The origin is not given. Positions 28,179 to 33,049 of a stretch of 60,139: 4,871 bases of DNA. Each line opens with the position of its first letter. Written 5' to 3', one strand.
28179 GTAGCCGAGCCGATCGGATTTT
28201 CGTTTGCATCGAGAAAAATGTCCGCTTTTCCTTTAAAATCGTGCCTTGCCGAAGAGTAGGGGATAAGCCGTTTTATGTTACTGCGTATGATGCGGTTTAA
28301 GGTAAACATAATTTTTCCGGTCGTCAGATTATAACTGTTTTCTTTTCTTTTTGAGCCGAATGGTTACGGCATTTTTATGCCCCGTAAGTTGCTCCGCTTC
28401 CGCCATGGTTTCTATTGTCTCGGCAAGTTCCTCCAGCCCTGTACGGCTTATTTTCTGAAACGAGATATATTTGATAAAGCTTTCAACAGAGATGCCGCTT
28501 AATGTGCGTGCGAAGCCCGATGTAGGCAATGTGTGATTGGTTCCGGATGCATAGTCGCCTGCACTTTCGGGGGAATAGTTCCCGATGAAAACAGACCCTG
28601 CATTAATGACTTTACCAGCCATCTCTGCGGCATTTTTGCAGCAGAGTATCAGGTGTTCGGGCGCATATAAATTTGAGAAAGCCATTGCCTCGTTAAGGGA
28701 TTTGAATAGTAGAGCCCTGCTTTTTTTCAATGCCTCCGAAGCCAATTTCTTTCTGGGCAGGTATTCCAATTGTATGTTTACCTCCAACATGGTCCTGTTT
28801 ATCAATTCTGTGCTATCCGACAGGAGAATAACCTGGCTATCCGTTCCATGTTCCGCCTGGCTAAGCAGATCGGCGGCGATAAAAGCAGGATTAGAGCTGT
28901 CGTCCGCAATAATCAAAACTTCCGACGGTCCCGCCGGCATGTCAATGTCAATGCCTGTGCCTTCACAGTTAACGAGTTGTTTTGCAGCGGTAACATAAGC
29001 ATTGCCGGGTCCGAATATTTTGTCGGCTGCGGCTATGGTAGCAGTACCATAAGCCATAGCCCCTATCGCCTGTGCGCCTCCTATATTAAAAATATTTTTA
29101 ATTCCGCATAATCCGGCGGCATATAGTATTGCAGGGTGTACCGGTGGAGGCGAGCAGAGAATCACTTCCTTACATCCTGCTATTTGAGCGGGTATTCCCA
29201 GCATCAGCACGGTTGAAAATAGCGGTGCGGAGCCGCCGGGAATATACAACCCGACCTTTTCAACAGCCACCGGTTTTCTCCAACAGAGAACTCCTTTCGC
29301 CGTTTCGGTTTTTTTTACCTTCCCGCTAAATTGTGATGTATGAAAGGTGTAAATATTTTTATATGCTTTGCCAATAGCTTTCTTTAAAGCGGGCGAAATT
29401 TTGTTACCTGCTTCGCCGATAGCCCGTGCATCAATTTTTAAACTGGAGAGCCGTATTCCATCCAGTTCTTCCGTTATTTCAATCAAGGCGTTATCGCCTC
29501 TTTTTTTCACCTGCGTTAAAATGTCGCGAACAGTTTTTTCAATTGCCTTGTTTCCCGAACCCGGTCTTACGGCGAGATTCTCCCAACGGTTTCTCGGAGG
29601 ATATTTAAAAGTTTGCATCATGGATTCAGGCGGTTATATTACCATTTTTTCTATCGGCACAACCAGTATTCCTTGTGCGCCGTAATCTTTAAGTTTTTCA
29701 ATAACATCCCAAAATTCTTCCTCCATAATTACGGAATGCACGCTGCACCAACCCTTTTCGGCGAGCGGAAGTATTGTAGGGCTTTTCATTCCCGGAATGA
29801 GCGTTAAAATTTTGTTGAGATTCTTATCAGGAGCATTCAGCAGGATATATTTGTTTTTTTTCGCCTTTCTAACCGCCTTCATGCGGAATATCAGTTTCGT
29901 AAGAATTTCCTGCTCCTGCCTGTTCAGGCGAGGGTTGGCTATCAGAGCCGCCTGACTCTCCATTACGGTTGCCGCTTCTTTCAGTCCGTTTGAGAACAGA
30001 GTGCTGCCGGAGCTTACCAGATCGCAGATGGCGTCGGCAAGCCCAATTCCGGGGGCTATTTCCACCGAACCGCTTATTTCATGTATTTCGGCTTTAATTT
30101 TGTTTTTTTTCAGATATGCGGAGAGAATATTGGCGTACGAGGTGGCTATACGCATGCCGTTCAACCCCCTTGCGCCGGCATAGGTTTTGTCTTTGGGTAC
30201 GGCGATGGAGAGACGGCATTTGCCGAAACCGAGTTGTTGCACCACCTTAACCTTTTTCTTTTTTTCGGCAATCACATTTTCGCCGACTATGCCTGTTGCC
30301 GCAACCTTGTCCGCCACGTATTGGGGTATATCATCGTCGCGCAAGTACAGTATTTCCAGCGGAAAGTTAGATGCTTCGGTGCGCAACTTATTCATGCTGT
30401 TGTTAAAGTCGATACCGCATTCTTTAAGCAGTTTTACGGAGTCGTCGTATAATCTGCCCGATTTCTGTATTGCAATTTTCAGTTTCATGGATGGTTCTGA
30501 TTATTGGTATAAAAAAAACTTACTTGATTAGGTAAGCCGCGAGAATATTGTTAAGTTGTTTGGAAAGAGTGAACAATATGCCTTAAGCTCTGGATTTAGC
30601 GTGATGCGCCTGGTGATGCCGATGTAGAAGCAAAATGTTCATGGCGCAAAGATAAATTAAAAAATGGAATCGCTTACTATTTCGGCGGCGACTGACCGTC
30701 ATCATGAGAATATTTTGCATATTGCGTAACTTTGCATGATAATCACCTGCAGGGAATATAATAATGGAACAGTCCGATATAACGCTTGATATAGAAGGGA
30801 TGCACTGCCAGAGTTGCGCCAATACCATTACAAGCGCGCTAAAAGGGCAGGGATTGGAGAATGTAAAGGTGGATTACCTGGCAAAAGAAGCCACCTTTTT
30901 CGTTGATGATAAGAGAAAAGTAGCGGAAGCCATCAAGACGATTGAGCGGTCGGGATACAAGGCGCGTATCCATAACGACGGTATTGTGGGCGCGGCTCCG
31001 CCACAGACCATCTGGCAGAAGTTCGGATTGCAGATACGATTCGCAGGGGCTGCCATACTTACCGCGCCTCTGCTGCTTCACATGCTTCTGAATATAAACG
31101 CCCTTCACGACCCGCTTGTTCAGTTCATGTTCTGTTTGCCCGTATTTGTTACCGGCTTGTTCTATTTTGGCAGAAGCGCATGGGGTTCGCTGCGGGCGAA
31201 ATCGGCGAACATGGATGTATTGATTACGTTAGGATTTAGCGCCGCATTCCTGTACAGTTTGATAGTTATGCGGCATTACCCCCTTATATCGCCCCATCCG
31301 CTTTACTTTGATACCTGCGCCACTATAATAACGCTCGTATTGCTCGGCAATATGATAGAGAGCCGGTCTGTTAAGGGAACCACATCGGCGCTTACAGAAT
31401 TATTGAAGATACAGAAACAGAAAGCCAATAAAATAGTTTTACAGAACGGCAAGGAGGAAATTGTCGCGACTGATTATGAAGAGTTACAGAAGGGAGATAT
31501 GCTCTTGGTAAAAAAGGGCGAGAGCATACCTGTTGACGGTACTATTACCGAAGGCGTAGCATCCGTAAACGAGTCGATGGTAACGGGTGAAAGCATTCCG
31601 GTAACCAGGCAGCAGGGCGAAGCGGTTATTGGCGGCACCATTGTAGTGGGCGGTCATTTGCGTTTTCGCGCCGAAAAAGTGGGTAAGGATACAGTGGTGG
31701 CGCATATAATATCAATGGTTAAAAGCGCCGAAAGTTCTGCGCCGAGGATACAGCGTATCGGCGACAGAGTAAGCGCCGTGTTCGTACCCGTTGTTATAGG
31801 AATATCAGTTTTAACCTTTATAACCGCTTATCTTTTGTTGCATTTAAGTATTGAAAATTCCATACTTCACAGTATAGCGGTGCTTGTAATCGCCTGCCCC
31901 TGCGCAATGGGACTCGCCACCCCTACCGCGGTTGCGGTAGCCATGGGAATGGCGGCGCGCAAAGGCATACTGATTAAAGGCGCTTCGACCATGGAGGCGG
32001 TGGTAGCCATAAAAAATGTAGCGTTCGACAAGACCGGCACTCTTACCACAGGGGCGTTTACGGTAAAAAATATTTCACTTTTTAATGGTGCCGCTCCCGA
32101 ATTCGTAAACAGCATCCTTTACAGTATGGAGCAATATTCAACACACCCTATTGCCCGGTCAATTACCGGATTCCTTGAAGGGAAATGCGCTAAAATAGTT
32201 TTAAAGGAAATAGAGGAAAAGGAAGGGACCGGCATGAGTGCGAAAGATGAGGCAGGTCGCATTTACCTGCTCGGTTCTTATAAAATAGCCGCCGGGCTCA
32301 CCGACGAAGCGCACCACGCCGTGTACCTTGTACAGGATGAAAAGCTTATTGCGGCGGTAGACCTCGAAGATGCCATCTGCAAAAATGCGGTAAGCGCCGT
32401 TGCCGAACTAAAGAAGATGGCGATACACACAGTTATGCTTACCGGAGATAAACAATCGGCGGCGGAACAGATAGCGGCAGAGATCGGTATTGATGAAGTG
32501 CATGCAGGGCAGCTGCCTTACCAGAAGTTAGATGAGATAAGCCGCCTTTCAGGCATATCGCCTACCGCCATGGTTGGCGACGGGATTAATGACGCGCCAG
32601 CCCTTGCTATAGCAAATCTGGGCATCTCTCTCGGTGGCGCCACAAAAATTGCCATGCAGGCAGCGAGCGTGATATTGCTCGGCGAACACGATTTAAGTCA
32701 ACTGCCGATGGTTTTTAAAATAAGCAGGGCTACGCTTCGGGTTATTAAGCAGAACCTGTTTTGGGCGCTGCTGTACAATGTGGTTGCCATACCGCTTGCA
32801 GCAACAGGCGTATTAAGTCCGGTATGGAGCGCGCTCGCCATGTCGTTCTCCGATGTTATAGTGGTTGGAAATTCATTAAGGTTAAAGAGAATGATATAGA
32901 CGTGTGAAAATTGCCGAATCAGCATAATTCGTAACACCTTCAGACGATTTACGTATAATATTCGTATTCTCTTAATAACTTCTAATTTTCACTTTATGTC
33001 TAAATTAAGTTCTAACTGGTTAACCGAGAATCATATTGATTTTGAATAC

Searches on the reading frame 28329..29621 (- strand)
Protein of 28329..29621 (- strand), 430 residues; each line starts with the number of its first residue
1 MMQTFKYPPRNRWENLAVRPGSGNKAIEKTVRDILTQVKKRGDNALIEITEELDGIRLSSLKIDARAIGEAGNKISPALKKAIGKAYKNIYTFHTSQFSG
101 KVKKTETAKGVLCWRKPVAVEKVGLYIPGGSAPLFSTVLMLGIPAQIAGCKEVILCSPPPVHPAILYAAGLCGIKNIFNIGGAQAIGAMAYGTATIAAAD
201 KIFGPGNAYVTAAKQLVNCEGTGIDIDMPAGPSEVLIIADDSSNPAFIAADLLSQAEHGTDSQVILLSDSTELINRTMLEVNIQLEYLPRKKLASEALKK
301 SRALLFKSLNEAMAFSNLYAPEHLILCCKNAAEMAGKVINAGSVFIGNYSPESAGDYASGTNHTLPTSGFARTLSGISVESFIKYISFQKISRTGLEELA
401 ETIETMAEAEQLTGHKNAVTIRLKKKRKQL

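Call 86: search_protein_families(library=pfam, proteins=[window:28329-29621:-], max_evalue=0.00001)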
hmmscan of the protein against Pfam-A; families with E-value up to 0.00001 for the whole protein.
window:28329-29621:- (430 aa): 1 family
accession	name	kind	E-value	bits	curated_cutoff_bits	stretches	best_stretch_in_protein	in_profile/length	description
PF00815.25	Histidinol_dh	-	5.2e-162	540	27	1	19-423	3-411/411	Histidinol dehydrogenase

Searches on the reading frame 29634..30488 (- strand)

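Call 86: search_protein_families(library=pfam, proteins=[window:29634-30488:-], max_evalue=0.00001)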
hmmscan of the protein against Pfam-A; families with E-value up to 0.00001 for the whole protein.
window:29634-30488:- (284 aa): 2 families
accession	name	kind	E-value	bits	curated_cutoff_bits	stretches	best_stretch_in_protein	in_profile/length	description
PF01634.23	HisG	-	1.3e-53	181.6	25.5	1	50-204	1-157/158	ATP phosphoribosyltransferase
PF08029.16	HisG_C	-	2.2e-28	98.6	23.5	1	209-281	1-73/73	HisG, C-terminal domain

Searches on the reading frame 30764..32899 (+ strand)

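Call 86: search_protein_families(library=pfam, proteins=[window:30764-32899:+], max_evalue=0.00001)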
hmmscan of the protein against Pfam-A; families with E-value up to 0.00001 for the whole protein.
window:30764-32899:+ (711 aa): 3 families
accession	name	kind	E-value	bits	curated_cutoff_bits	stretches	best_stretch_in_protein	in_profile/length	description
PF00122.25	E1-E2_ATPase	-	5.8e-51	173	28.1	1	223-400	9-181/181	E1-E2 ATPase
PF00702.32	Hydrolase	-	1.5e-24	87.9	26.4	1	416-617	1-190/191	haloacid dehalogenase-like hydrolase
PF00403.32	HMA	-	1.9e-12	47.8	24.8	1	7-66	1-62/62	Heavy-metal-associated domain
